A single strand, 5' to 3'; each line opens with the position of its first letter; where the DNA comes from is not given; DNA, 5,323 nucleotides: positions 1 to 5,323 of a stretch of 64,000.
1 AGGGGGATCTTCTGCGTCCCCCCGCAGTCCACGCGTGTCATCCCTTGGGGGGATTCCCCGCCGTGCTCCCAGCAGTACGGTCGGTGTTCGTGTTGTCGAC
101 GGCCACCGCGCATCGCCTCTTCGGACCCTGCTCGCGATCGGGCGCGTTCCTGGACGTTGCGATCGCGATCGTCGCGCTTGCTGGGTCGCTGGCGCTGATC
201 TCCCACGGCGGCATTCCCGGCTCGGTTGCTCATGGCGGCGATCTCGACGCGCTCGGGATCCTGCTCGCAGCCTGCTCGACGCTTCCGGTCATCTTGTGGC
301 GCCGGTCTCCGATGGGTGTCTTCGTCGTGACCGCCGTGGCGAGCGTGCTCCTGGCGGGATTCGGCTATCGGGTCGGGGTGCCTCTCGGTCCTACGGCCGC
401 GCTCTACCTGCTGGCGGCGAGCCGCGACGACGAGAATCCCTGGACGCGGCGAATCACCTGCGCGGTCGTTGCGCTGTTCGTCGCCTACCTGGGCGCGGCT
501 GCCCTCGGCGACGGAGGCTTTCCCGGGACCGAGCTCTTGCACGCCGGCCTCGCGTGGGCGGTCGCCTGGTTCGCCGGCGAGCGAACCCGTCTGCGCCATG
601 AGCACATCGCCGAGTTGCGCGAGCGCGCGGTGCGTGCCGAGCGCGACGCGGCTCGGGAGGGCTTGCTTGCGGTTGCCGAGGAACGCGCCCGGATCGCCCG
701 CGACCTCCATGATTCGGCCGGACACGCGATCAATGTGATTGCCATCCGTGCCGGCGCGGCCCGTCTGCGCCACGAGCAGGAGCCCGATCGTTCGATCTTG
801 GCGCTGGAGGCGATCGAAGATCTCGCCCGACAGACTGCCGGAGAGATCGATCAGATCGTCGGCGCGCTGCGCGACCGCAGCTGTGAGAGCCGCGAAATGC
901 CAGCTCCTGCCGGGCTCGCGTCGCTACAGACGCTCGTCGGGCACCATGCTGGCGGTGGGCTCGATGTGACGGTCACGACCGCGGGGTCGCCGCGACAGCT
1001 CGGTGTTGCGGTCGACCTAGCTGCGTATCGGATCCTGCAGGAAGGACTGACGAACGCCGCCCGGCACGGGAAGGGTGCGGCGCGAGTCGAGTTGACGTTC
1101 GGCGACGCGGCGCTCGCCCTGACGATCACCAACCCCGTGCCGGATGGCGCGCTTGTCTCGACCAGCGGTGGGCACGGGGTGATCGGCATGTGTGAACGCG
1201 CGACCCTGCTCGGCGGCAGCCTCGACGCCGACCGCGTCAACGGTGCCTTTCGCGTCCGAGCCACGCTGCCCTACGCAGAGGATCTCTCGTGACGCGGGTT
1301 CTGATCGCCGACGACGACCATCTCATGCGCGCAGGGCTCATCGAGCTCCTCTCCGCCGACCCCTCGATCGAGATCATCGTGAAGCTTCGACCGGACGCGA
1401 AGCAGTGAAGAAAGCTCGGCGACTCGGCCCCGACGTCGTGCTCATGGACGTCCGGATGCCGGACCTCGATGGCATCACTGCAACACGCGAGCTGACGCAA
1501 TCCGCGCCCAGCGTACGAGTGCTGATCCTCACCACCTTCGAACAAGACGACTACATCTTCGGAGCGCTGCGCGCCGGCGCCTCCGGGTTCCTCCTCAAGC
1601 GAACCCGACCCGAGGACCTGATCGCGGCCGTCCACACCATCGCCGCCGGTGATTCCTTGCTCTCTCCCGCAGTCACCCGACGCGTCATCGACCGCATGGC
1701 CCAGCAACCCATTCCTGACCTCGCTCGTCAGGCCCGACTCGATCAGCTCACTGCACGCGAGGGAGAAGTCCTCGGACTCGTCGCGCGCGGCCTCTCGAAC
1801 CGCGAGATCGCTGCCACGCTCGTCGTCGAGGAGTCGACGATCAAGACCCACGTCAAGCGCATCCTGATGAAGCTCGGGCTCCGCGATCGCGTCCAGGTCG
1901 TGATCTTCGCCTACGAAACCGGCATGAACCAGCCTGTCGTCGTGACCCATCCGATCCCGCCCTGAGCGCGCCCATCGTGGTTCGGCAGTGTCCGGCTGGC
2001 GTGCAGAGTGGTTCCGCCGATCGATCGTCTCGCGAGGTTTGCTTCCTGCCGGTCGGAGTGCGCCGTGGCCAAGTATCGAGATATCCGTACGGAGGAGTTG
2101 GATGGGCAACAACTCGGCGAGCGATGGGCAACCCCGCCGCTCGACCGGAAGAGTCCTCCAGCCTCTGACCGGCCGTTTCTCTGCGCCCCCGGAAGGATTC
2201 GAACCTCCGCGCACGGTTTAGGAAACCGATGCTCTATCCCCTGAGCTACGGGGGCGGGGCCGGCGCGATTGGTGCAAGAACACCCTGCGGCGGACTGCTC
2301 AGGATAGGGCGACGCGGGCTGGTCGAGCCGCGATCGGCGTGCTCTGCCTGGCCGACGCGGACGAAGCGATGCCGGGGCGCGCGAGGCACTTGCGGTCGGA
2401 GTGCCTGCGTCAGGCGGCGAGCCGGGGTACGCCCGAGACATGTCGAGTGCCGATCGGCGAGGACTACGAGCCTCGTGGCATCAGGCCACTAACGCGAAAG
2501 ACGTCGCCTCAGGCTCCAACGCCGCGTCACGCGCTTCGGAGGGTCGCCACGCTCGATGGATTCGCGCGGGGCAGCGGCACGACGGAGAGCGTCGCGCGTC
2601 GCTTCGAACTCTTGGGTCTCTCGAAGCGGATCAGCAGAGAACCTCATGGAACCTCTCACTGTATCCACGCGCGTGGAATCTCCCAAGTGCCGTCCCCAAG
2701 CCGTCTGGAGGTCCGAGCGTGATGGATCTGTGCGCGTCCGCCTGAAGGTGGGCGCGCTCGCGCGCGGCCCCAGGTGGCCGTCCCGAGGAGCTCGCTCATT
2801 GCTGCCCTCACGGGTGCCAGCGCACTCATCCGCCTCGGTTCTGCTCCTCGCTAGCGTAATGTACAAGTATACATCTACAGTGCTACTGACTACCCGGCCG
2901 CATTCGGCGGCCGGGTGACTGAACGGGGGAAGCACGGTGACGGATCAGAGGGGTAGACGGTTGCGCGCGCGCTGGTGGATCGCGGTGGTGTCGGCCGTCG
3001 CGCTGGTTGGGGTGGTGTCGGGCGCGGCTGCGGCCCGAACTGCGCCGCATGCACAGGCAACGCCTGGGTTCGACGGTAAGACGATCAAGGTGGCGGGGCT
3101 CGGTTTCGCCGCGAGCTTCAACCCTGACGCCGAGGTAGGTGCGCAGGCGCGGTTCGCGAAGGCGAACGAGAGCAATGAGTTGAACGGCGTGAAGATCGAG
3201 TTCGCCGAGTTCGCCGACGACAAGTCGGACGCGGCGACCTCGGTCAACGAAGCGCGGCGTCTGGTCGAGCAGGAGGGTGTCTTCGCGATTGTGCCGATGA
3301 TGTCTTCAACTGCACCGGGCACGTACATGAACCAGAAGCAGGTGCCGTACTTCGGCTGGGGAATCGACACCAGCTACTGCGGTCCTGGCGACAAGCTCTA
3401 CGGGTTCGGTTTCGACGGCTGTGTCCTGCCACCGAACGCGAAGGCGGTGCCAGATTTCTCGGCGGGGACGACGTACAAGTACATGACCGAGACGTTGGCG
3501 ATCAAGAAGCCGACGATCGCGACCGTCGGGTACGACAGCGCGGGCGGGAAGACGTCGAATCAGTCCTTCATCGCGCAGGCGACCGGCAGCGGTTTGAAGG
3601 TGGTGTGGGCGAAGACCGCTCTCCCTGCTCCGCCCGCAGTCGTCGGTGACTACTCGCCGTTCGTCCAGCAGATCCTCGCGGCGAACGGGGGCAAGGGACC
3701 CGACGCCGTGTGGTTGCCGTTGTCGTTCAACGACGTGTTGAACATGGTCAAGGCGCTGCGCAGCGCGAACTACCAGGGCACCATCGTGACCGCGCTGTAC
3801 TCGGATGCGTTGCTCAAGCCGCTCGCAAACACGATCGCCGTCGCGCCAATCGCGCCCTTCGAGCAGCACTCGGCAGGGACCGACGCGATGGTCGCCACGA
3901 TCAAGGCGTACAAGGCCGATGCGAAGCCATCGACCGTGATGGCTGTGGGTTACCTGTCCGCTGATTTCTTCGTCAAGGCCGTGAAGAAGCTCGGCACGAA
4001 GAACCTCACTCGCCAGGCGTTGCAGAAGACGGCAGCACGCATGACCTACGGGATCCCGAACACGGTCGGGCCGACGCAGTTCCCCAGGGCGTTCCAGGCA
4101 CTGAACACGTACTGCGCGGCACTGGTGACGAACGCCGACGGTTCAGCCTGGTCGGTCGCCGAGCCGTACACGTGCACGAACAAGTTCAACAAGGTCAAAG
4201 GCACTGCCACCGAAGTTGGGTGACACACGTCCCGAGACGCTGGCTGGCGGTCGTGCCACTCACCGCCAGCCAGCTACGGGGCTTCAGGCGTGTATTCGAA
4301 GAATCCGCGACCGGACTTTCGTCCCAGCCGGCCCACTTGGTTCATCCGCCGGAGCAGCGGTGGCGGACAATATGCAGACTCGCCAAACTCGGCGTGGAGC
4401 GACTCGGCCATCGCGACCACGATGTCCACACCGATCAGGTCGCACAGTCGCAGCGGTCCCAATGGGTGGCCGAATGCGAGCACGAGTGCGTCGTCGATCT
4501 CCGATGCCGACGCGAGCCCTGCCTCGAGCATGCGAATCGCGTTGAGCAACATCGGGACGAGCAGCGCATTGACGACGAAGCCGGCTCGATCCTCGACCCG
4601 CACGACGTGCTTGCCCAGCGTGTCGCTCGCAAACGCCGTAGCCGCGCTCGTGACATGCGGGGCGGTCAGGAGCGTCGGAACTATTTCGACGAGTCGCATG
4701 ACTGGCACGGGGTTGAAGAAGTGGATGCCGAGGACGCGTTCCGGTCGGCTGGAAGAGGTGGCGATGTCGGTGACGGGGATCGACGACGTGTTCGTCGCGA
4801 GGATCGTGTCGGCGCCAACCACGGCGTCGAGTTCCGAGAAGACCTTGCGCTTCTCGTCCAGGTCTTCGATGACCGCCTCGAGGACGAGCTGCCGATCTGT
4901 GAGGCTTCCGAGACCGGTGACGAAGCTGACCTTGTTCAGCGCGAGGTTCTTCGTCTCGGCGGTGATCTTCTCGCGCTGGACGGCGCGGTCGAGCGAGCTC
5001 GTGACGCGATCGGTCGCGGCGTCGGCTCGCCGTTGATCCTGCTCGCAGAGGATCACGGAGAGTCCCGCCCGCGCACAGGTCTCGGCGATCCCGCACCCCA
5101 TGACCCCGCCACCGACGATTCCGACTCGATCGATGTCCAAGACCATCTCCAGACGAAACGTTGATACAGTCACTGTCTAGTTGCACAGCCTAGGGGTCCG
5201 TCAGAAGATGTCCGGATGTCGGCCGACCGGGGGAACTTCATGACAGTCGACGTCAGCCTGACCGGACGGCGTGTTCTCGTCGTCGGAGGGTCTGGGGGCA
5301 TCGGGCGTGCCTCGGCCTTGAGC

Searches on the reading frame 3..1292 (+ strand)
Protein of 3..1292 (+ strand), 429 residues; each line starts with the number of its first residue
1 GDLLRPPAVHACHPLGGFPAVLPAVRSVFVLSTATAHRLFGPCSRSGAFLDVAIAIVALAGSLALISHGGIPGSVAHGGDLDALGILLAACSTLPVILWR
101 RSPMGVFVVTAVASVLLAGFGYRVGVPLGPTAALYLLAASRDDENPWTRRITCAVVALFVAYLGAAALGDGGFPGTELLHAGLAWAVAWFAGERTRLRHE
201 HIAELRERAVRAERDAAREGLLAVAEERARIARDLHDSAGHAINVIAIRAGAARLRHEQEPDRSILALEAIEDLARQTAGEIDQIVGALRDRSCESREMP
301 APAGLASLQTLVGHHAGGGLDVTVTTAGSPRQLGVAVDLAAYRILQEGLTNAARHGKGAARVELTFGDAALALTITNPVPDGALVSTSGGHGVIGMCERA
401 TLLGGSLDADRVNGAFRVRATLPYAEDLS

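Call 18: search_protein_families(library=pfam, proteins=[window:3-1292:+])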
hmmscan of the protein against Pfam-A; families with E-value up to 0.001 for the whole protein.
window:3-1292:+ (429 aa): 1 family
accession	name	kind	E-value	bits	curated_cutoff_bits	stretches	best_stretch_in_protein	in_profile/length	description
PF07730.19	HisKA_3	-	2.5e-12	47.6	24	1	227-291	1-65/68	Histidine kinase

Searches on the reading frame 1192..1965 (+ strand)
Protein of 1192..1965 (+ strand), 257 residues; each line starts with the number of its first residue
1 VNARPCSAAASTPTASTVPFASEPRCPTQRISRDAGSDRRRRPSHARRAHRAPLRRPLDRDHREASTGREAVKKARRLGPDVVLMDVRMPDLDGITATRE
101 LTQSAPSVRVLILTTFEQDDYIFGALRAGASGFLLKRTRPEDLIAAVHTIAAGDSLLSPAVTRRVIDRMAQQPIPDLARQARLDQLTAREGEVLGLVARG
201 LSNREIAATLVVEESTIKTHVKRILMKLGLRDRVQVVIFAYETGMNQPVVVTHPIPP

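Call 18: search_protein_families(library=pfam, proteins=[window:1192-1965:+])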
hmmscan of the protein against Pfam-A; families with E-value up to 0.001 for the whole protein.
window:1192-1965:+ (257 aa): 5 families
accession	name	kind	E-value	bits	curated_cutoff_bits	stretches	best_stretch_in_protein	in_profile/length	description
PF00072.30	Response_reg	-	1.7e-21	76.9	30.2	1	63-147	26-110/111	Response regulator receiver domain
PF00196.25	GerE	-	2.6e-17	62.6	23.5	1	184-240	1-57/57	Bacterial regulatory proteins, luxR family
PF08281.18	Sigma70_r4_2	-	1.9e-05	24.6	25.7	1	181-228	6-54/54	Sigma-70, region 4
PF13936.12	HTH_38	-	0.00014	22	27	1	196-223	16-43/44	Helix-turn-helix domain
PF04545.22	Sigma70_r4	-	0.0005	20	24.1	0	183-228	2-48/50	Sigma-70, region 4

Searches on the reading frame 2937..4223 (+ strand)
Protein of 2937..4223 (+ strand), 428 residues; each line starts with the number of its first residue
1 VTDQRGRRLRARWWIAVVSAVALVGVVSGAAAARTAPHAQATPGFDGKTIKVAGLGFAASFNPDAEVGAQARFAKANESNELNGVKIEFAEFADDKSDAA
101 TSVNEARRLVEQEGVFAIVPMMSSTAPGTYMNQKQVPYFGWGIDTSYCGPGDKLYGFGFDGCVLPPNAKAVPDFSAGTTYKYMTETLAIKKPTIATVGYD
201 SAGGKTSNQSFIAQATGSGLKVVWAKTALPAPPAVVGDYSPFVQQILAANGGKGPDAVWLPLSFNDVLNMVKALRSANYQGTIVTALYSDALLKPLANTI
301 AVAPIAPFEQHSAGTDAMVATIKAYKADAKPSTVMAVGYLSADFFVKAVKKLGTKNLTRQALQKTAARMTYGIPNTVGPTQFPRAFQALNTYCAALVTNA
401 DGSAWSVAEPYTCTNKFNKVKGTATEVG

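Call 18: search_protein_families(library=pfam, proteins=[window:2937-4223:+])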
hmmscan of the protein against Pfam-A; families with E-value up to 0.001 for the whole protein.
window:2937-4223:+ (428 aa): 2 families
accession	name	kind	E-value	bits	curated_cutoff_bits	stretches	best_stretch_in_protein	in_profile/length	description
PF13458.12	Peripla_BP_6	-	9e-43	147.7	31.7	1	56-391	12-331/343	Periplasmic binding protein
PF13433.12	Peripla_BP_5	-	0.00026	20.7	27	0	68-124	23-78/363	Periplasmic binding protein domain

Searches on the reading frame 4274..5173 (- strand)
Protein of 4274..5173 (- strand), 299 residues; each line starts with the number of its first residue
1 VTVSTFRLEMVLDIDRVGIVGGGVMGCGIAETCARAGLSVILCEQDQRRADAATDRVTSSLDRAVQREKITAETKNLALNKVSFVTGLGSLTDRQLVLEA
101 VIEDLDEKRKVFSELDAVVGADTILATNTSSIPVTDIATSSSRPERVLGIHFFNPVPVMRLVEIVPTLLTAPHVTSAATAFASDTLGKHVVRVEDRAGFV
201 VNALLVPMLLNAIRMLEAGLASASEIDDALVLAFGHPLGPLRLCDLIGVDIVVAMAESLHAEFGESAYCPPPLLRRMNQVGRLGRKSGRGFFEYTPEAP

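Call 18: search_protein_families(library=pfam, proteins=[window:4274-5173:-])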
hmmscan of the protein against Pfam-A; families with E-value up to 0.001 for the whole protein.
window:4274-5173:- (299 aa): 6 families
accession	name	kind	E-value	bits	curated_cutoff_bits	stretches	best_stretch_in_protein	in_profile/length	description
PF02737.24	3HCDH_N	-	9.1e-57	192.3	22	1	17-195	2-179/180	3-hydroxyacyl-CoA dehydrogenase, NAD binding domain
PF00725.27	3HCDH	-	1.9e-29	102.5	22.1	1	198-294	1-97/97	3-hydroxyacyl-CoA dehydrogenase, C-terminal domain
PF01266.30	DAO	-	5.2e-07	29.9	27.9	1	17-58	2-43/353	FAD dependent oxidoreductase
PF07992.20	Pyr_redox_2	-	0.00011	22.2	26.1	1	15-75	143-203/291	Pyridine nucleotide-disulphide oxidoreductase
PF03807.23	F420_oxidored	-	0.00035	21.5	21.6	1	16-58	1-45/94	NADP oxidoreductase coenzyme F420-dependent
PF03446.21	NAD_binding_2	-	0.00082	19.8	21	0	16-61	1-43/161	NAD binding domain of 6-phosphogluconate dehydrogenase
